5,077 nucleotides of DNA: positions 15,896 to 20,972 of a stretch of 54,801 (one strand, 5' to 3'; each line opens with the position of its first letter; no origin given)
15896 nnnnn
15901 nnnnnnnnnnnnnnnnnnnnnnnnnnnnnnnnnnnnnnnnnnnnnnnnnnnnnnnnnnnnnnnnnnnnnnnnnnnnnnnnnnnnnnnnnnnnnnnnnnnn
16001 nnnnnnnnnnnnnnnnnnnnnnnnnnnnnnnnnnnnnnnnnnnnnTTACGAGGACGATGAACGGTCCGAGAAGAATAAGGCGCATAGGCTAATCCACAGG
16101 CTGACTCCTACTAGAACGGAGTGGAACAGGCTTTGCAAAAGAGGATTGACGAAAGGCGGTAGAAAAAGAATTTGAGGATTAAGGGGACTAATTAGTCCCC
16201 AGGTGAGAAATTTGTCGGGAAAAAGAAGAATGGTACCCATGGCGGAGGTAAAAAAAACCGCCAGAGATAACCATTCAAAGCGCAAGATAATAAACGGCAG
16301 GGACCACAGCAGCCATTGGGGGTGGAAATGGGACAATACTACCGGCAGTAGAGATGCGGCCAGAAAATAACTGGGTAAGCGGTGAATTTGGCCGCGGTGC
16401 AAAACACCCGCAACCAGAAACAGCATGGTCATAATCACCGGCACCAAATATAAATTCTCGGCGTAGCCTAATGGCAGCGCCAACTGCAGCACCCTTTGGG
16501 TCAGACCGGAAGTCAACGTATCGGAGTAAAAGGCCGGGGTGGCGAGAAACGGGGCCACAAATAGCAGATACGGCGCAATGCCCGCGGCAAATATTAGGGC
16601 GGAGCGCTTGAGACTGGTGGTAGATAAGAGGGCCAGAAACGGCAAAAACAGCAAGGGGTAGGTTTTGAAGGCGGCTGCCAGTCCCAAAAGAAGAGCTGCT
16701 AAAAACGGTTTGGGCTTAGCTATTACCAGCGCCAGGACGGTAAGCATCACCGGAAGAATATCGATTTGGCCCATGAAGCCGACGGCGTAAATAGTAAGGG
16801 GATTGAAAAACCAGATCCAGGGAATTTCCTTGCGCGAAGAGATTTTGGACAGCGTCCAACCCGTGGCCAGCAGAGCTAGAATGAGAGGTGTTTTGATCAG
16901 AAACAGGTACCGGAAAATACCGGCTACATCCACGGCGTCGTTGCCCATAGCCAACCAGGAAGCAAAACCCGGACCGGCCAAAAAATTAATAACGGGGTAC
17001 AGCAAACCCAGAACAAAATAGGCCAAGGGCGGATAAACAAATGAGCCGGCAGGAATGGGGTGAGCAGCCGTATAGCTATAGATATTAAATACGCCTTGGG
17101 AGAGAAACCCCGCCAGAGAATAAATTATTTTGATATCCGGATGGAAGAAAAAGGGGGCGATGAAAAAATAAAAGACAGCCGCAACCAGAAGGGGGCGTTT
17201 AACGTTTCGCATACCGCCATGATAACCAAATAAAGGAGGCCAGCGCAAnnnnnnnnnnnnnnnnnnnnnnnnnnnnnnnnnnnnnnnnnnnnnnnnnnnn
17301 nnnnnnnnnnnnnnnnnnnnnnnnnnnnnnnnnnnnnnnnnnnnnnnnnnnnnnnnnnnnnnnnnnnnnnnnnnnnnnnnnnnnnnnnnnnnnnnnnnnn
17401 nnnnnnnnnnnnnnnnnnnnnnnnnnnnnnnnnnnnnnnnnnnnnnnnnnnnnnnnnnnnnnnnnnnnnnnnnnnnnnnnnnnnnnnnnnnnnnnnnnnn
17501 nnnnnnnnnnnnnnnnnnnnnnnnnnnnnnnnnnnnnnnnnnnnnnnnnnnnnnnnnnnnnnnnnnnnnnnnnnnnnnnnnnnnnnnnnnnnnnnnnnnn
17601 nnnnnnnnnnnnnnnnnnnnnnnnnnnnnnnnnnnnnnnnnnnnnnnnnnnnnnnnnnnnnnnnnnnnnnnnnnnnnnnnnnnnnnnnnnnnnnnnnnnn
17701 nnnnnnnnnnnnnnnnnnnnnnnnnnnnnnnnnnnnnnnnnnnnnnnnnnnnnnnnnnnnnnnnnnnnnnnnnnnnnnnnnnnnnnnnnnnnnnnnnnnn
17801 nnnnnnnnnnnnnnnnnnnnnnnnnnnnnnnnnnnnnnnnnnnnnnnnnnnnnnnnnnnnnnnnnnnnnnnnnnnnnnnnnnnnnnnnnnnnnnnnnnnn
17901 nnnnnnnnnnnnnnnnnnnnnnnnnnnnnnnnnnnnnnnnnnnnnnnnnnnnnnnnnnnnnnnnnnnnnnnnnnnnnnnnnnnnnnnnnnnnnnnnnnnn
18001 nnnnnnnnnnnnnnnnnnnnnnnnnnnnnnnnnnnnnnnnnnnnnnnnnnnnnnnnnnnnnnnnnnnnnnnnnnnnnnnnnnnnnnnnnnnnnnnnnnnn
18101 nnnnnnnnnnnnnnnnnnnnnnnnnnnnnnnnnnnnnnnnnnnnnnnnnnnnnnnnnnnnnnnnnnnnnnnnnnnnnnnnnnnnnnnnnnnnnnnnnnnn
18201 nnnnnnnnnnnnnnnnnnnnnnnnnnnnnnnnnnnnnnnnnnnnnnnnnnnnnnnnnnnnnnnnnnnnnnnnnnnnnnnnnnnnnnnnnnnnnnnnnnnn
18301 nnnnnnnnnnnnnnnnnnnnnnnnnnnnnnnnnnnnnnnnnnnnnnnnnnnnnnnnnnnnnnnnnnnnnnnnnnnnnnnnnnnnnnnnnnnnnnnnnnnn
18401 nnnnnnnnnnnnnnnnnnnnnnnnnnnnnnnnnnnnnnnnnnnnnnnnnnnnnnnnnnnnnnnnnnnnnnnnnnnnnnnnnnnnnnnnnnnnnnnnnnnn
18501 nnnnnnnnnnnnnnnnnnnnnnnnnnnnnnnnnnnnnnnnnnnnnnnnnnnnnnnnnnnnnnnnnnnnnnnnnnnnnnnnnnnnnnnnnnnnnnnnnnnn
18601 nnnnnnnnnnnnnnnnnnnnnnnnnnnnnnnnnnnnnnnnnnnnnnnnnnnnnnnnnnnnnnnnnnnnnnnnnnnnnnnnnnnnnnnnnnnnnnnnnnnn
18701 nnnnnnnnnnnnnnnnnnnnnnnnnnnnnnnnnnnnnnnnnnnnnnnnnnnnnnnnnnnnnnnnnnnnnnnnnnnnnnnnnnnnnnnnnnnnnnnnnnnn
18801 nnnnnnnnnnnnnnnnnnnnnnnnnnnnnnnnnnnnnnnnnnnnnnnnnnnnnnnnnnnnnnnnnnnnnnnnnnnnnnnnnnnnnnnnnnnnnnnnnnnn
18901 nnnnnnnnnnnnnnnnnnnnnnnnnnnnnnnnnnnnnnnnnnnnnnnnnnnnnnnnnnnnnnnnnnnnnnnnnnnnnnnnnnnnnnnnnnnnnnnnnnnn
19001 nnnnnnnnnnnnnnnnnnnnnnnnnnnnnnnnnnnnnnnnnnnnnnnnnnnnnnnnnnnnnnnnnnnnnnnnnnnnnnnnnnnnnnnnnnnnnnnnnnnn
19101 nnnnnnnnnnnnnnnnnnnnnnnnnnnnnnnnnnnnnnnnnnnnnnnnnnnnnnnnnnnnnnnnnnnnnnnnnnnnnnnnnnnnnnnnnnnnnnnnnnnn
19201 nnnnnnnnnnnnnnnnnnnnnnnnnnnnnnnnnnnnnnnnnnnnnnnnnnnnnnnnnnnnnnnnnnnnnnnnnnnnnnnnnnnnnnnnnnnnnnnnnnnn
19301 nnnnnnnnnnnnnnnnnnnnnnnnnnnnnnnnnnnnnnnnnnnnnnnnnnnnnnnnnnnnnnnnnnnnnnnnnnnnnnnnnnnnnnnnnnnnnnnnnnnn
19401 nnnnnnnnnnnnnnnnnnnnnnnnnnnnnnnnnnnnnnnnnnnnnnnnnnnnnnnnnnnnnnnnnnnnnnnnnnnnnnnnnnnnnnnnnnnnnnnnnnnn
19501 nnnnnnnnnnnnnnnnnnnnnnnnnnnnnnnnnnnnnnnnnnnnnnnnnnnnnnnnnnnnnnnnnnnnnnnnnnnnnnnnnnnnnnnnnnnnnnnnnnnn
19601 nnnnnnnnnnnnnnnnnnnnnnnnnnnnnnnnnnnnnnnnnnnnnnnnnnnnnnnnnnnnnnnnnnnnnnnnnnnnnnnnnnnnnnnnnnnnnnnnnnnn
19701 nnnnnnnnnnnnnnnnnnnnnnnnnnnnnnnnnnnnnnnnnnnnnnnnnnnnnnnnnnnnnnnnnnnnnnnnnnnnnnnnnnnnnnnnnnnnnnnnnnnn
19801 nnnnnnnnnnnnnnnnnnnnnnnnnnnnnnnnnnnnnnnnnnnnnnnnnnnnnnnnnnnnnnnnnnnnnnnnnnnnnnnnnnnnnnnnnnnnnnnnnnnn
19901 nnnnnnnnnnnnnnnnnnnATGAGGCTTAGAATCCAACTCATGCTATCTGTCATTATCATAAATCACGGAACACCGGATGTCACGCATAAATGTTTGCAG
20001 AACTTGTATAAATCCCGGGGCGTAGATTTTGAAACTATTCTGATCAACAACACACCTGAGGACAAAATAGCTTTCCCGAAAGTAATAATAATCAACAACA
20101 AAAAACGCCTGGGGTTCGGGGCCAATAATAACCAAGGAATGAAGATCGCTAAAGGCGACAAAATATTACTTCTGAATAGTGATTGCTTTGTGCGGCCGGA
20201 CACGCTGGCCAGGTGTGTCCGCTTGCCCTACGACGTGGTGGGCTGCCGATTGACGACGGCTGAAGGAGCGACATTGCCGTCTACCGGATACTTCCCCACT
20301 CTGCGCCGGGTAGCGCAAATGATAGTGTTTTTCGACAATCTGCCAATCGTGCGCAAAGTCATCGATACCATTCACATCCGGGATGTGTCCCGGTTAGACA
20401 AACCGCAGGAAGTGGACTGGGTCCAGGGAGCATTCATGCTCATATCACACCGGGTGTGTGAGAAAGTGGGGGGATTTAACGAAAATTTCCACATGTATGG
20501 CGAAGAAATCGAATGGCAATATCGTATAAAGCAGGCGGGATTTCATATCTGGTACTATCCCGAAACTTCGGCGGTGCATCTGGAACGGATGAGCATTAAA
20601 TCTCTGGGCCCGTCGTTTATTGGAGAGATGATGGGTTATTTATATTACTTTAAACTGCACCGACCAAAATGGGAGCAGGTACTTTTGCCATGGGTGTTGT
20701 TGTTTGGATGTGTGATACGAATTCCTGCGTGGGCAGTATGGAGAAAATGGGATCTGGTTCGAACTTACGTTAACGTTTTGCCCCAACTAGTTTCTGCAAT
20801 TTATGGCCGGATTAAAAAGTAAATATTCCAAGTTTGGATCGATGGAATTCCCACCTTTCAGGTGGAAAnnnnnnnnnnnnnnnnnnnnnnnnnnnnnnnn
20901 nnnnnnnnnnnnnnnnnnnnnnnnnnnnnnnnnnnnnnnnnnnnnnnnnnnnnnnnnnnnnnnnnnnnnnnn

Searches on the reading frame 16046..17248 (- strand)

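Call 6: search_protein_families(library=pfam, proteins=[window:16046-17248:-], max_evalue=0.01)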
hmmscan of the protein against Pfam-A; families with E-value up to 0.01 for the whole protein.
window:16046-17248:- (400 aa): 1 family
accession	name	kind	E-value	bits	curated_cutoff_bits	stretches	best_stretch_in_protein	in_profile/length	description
PF09594.16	GT87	-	2.3e-05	24.7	25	1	70-294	1-220/237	Glycosyltransferase family 87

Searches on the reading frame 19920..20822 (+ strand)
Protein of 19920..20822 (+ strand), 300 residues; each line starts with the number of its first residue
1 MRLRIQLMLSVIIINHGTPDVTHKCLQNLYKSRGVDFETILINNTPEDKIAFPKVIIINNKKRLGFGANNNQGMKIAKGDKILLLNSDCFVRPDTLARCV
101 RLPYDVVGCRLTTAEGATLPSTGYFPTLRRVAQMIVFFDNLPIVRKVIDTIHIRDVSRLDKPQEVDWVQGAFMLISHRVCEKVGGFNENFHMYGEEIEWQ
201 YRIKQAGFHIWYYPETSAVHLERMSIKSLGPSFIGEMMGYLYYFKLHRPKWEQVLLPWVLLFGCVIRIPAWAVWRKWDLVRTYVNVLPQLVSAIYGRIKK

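Call 45: search_protein_families(library=pfam, proteins=[window:19920-20822:+], max_evalue=0.001)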
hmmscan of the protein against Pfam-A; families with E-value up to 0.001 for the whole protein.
window:19920-20822:+ (300 aa): 4 families
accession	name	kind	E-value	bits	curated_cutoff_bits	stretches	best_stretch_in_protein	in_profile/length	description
PF00535.33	Glycos_transf_2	-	3.3e-12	47.1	23.3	1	10-101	1-101/168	Glycosyl transferase family 2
PF13641.12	Glyco_tranf_2_3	-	1.7e-09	38.5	27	1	10-223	4-214/230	Glycosyltransferase like family 2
PF10111.15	Glyco_tranf_2_2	-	8.7e-07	29.1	27.3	0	61-101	64-104/276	Glycosyltransferase like family 2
PF02709.20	Glyco_transf_7C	-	0.00018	21.5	23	1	160-215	11-67/78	N-terminal domain of galactosyltransferase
